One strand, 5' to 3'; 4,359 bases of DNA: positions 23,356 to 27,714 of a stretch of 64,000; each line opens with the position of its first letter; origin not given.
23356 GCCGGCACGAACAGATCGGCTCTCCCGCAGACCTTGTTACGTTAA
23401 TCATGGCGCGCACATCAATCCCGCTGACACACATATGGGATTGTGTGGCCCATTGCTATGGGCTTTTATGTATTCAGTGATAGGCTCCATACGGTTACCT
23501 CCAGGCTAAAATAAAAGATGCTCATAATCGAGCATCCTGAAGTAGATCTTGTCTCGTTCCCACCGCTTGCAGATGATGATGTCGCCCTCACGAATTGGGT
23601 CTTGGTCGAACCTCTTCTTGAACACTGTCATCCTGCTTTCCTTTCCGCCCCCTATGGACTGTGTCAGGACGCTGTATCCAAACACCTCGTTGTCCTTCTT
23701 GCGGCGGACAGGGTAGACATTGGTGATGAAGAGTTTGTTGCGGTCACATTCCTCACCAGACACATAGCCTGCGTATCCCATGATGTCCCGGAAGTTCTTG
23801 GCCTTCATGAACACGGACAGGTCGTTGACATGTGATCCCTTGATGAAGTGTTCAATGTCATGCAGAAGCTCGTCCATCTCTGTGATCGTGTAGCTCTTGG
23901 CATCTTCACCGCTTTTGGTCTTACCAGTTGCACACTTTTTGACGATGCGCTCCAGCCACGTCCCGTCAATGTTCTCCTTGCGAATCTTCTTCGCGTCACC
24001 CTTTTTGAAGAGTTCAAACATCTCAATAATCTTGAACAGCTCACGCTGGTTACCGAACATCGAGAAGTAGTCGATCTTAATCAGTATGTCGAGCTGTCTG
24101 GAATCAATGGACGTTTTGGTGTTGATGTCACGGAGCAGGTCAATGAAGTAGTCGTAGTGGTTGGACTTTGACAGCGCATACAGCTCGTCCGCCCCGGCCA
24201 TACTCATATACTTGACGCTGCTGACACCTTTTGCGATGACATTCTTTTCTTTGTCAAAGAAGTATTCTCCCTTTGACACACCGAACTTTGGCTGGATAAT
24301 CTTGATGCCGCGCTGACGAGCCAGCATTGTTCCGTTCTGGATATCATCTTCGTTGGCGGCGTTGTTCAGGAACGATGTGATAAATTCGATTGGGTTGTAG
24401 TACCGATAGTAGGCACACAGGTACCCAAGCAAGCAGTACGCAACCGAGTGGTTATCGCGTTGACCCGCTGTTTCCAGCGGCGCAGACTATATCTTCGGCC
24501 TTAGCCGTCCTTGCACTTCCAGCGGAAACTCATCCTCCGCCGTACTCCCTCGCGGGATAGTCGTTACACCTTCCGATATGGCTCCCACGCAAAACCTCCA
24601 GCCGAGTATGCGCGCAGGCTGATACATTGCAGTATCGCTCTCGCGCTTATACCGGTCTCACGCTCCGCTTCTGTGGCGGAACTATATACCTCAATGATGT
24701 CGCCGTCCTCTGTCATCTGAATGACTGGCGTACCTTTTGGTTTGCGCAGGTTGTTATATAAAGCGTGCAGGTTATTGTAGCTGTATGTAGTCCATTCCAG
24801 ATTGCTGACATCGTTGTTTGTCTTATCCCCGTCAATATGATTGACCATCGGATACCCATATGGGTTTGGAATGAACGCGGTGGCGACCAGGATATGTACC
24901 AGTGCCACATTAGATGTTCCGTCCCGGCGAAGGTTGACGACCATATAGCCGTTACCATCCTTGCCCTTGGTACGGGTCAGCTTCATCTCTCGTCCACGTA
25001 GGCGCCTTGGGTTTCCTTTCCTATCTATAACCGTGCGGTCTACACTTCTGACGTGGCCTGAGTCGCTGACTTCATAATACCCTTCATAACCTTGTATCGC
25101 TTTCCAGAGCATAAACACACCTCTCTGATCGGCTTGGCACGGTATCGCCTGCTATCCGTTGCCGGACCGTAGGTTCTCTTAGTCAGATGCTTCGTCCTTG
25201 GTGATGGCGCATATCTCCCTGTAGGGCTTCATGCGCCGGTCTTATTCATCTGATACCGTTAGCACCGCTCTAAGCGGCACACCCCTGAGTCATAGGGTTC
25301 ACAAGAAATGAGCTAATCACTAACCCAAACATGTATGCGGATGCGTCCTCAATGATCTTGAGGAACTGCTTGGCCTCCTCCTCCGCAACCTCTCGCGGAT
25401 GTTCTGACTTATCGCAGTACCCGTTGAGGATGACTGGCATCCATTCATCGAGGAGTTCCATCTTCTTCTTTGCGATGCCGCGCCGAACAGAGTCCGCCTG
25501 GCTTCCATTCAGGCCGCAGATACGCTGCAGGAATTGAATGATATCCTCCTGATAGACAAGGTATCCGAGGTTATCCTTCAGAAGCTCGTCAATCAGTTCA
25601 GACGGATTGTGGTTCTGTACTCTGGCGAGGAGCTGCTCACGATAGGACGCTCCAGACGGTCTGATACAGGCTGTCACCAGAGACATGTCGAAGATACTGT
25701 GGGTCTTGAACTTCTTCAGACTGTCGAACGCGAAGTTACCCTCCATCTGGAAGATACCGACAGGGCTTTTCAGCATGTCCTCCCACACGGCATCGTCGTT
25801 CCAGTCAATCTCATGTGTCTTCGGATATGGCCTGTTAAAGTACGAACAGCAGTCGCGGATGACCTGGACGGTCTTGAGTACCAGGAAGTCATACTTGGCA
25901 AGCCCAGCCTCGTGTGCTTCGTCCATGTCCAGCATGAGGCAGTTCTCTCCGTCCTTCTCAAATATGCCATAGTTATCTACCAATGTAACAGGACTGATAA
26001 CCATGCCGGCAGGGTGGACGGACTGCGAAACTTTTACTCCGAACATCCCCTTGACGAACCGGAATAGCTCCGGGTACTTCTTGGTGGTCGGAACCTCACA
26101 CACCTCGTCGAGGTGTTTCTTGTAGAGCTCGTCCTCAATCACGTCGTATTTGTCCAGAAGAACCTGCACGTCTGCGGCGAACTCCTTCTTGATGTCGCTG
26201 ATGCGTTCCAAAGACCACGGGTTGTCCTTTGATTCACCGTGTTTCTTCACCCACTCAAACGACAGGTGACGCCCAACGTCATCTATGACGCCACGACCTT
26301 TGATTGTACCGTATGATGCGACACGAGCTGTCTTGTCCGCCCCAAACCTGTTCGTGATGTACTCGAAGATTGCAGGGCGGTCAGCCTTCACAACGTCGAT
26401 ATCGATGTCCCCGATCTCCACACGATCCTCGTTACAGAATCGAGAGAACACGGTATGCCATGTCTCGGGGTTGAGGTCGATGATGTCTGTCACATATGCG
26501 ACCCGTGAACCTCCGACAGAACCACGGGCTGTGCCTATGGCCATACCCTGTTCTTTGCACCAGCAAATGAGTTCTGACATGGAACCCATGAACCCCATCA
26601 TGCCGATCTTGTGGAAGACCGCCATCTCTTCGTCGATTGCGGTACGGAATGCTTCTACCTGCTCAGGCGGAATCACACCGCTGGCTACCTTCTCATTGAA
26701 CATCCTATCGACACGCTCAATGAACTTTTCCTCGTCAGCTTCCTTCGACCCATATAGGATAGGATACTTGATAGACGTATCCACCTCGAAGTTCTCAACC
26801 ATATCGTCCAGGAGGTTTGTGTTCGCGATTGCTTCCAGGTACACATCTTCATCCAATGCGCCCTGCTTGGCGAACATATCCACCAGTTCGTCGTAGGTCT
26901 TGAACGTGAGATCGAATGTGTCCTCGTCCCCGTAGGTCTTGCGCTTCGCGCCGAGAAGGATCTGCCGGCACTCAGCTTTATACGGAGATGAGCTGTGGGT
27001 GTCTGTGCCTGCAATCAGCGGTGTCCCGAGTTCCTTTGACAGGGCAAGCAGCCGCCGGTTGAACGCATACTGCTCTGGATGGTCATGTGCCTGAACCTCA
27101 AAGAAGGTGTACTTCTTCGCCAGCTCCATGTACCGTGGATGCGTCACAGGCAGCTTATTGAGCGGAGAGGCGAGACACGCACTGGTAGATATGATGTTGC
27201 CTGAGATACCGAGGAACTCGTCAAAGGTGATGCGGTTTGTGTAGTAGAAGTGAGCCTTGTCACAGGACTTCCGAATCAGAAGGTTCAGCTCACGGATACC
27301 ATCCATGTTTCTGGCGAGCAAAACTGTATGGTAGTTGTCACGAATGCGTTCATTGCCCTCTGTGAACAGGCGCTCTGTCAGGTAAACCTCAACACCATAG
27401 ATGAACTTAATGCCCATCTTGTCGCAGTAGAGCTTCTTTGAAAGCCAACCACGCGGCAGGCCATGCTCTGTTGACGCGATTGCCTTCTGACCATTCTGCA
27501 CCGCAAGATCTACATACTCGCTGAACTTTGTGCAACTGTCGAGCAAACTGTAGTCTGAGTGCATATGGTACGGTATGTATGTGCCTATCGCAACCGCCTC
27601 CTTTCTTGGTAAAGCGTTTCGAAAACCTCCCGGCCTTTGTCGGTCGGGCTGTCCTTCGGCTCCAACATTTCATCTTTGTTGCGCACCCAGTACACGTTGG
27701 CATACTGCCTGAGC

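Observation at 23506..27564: dnaE interrupted by a ~0.87-kb intron-like element carrying an HNH homing endonuclease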

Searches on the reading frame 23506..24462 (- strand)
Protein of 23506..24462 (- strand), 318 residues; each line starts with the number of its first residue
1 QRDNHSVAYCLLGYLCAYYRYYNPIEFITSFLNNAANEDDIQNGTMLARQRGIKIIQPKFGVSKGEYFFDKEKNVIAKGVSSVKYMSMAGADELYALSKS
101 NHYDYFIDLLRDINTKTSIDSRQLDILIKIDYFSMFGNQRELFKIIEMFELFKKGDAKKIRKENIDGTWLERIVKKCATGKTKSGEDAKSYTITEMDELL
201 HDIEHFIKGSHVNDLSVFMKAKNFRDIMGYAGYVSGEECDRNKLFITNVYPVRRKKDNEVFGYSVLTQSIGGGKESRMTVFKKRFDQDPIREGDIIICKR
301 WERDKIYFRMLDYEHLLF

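Call 5: search_protein_families(library=pfam, proteins=[window:23506-24462:-], max_evalue=0.01)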
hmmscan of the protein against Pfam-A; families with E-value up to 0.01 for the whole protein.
window:23506-24462:- (318 aa): 1 family
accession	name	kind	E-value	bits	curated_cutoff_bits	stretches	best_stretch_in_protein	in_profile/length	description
PF14579.12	HHH_6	-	6.8e-06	26.6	25.6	1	52-141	1-88/90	Helix-hairpin-helix motif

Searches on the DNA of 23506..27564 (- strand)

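Call 6: search_dna_similar(query=window:23506-27564:-, collection=phages, mode=near)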
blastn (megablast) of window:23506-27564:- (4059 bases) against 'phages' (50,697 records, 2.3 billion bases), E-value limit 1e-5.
No match.
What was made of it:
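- Tried and rejected: Megablast of the gene against the phage collection found no match (call 6).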
